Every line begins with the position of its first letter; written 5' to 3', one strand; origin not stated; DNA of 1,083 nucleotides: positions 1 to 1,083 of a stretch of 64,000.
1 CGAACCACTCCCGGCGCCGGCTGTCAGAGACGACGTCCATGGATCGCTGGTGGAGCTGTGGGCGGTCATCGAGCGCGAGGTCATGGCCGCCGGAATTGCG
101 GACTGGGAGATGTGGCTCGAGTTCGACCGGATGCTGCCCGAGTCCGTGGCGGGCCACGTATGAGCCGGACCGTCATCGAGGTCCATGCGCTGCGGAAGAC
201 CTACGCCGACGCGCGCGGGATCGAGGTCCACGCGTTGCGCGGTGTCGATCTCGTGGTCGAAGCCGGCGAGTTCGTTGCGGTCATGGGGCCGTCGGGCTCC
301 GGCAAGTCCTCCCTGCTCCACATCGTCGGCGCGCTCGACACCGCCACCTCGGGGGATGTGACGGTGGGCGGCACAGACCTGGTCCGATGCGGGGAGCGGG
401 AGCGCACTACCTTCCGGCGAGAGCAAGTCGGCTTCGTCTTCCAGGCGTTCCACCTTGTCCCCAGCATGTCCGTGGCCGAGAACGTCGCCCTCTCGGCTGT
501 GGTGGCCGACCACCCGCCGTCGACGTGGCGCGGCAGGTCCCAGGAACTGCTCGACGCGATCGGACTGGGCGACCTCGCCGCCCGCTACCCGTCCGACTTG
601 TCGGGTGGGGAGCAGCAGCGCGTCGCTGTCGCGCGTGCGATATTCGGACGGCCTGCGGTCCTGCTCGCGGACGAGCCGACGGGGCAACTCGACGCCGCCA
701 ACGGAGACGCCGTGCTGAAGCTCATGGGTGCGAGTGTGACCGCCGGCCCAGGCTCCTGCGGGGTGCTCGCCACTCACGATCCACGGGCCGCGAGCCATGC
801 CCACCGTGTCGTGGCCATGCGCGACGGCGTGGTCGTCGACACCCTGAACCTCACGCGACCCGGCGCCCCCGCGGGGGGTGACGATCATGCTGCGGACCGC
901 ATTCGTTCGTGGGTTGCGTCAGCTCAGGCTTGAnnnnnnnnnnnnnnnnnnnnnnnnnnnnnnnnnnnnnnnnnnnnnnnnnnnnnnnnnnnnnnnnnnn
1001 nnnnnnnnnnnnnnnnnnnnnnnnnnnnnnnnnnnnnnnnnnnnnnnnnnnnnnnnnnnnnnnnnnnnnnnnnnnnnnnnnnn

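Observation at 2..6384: RRE-like/ThiF (MccB-like) adenylyltransferase embedded in a five-gene translationally coupled operon with two different ABC systems and no visible precursor or partner enzyme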

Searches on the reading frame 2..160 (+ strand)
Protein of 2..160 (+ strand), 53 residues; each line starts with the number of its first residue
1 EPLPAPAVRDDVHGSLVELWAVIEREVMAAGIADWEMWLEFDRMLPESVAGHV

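Call 6: search_protein_families(library=ncbifam, proteins=[window:2-160:+], max_evalue=0.01)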
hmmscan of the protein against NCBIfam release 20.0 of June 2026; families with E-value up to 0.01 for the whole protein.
window:2-160:+ (53 aa): 0 families

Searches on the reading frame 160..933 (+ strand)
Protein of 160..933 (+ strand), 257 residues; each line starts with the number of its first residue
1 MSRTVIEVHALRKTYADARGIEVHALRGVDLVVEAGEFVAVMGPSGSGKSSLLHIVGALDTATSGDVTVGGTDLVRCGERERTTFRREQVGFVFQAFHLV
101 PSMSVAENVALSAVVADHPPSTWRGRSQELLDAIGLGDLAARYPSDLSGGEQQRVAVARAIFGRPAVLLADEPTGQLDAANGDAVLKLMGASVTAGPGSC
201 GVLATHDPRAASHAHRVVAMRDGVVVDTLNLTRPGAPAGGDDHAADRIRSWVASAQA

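Call 4: search_protein_families(library=pfam, proteins=[window:160-933:+], max_evalue=0.01)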
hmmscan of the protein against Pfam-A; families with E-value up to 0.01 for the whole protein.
window:160-933:+ (257 aa): 6 families
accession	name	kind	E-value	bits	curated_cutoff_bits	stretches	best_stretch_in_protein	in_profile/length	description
PF00005.33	ABC_tran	-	1.5e-31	110.3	25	1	26-174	1-136/137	ABC transporter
PF20703.3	nSTAND1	-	0.00016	21.9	27.1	1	34-54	31-51/379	Novel STAND NTPase 1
PF13191.12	AAA_16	-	0.0015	19.5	32.6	1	34-132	20-103/167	AAA ATPase domain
PF13555.12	AAA_29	-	0.0047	17.1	27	1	30-53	16-39/61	P-loop containing region of AAA domain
PF15644.12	Gln_amidase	-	0.005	18.3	24.1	1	145-226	33-106/114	Papain fold toxin 1, glutamine deamidase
PF02463.25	SMC_N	-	0.0069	16.3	40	0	37-54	25-42/220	RecF/RecN/SMC N terminal domain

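Call 6: search_protein_families(library=ncbifam, proteins=[window:160-933:+], max_evalue=0.01)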
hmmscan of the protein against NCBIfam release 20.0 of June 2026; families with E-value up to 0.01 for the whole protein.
window:160-933:+ (257 aa): 187 families (the best 25 are shown)
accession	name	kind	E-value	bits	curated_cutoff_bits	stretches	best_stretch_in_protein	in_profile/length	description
TIGR02211.1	LolD_lipo_ex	equivalog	9.6e-59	198.6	307.75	1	6-225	2-219/221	lipoprotein-releasing ABC transporter ATP-binding protein LolD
NF007879.0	PRK10584.1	equivalog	1e-56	192.3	336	1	3-225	4-224/228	putative ABC transporter ATP-binding protein YbbA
NF008639.0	PRK11629.1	equivalog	2.9e-56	190.5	360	1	2-232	3-231/234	lipoprotein-releasing ABC transporter ATP-binding protein LolD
TIGR02673.1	FtsE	equivalog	4.3e-55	186.7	264.85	1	5-223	1-213/214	cell division ATP-binding protein FtsE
NF007826.0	PRK10535.1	equivalog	4.7e-55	187.1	966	1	5-233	4-229/648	macrolide ABC transporter ATP-binding protein/permease MacB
NF038007.1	ABC_ATP_DarD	equivalog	3.1e-54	183.7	375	1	6-224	2-217/218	darobactin export ABC transporter ATP-binding protein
TIGR02982.1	heterocyst_DevA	subfamily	6.7e-51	173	295.8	1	5-225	1-219/220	ABC exporter ATP-binding subunit, DevA family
TIGR03608.1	L_ocin_972_ABC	subfamily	6.8e-50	169.4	254.85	1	24-220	12-206/206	putative bacteriocin export ABC transporter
TIGR03265.1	PhnT2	equivalog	1.5e-43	149.4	457.7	1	5-226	4-214/353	putative 2-aminoethylphosphonate ABC transporter ATP-binding protein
TIGR00968.1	3a0106s01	subfamily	2.1e-43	148.6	342.75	1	22-226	12-210/237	sulfate ABC transporter ATP-binding protein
TIGR02315.1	ABC_phnC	equivalog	8.1e-43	146.6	266.1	1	5-226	1-225/243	phosphonate ABC transporter ATP-binding protein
NF040933.2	ABC_arch_GlcV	equivalog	8.8e-42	143.2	450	1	6-226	3-221/357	glucose ABC transporter ATP-binding protein GlcV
NF007027.0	PRK09493.1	equivalog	2.1e-41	141.8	379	1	22-225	13-214/240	glutamine ABC transporter ATP-binding protein GlnQ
TIGR02314.1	ABC_MetN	equivalog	2.1e-40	138.8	499.7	1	6-190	2-184/343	methionine ABC transporter ATP-binding protein MetN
NF008428.0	PRK11264.1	equivalog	1.7e-39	135.6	406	1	5-227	3-224/250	L-cystine ABC transporter ATP-binding protein TcyN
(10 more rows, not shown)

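Call 74: find_encoding_contigs(protein=window:160-933:+, flank=6000, max_places=4)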
Protein window:160-933:+ (257 aa): 15 contigs read that carry it; 4 places shown.
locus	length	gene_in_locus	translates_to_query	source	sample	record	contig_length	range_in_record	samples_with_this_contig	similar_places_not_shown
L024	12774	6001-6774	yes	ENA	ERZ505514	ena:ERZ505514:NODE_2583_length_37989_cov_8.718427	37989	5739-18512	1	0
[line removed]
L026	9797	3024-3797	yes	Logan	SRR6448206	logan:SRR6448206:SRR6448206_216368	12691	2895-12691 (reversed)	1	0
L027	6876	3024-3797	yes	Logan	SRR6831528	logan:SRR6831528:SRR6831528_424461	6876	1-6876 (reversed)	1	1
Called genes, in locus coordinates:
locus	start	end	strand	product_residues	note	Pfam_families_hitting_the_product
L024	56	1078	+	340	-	PF14257:DUF4349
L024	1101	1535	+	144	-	PF01243:PNPOx_N, PF12900:Pyridox_ox_2 (weak)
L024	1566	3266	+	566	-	PF00005:ABC_tran, PF02463:SMC_N (faint), PF13476:AAA_23 (faint), PF13555:AAA_29 (faint), PF13304:AAA_21 (faint), PF12848:ABC_tran_Xtn, PF00005:ABC_tran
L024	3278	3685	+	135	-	PF19654:DUF6157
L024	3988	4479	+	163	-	PF00561:Abhydrolase_1 (weak)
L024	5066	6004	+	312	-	PF03279:Lip_A_acyltrans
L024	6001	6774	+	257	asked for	PF00005:ABC_tran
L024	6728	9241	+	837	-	PF02687:FtsX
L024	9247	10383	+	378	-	PF00899:ThiF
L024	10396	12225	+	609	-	PF00664:ABC_membrane, PF00005:ABC_tran, PF02463:SMC_N (faint), PF13304:AAA_21 (faint)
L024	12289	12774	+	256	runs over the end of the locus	PF07366:SnoaL, PF12680:SnoaL_2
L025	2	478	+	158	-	?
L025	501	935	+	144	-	PF01243:PNPOx_N, PF12900:Pyridox_ox_2 (weak)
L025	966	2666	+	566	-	PF00005:ABC_tran, PF02463:SMC_N (faint), PF13476:AAA_23 (faint), PF13555:AAA_29 (faint), PF13304:AAA_21 (faint), PF12848:ABC_tran_Xtn, PF00005:ABC_tran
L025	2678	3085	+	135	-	PF19654:DUF6157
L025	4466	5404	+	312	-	PF03279:Lip_A_acyltrans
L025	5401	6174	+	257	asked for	PF00005:ABC_tran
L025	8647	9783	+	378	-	PF00899:ThiF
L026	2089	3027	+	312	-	PF03279:Lip_A_acyltrans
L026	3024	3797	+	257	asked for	PF00005:ABC_tran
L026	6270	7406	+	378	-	PF00899:ThiF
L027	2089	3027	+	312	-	PF03279:Lip_A_acyltrans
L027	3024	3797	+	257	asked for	PF00005:ABC_tran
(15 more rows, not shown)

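Call 84: search_dna_similar(query=L024:5066-6001:+, collection=plasmids, mode=protein, max_evalue=1e-10, max_rows=10)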
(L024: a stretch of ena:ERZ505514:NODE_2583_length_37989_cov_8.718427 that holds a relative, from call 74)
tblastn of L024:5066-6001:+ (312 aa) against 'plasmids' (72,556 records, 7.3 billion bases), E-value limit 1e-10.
No match.

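Call 91: find_related_loci(query=A5, collection=metagenome_contigs, flank=6000)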
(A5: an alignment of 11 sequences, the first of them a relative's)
Query A5 (312 aa) in metagenome_contigs; peptide patterns used: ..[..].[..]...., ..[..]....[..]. (x = any residue, [..] = any of these).
54 stretches matched a pattern; 8 encode a relative of the query (tblastn E <= 1e-3); 8 distinct loci.
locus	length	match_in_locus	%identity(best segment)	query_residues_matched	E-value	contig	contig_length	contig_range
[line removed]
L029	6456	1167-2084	46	1-306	1e-93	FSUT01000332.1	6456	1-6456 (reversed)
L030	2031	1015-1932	45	1-306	2e-95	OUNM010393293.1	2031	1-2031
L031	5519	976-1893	44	1-306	3e-90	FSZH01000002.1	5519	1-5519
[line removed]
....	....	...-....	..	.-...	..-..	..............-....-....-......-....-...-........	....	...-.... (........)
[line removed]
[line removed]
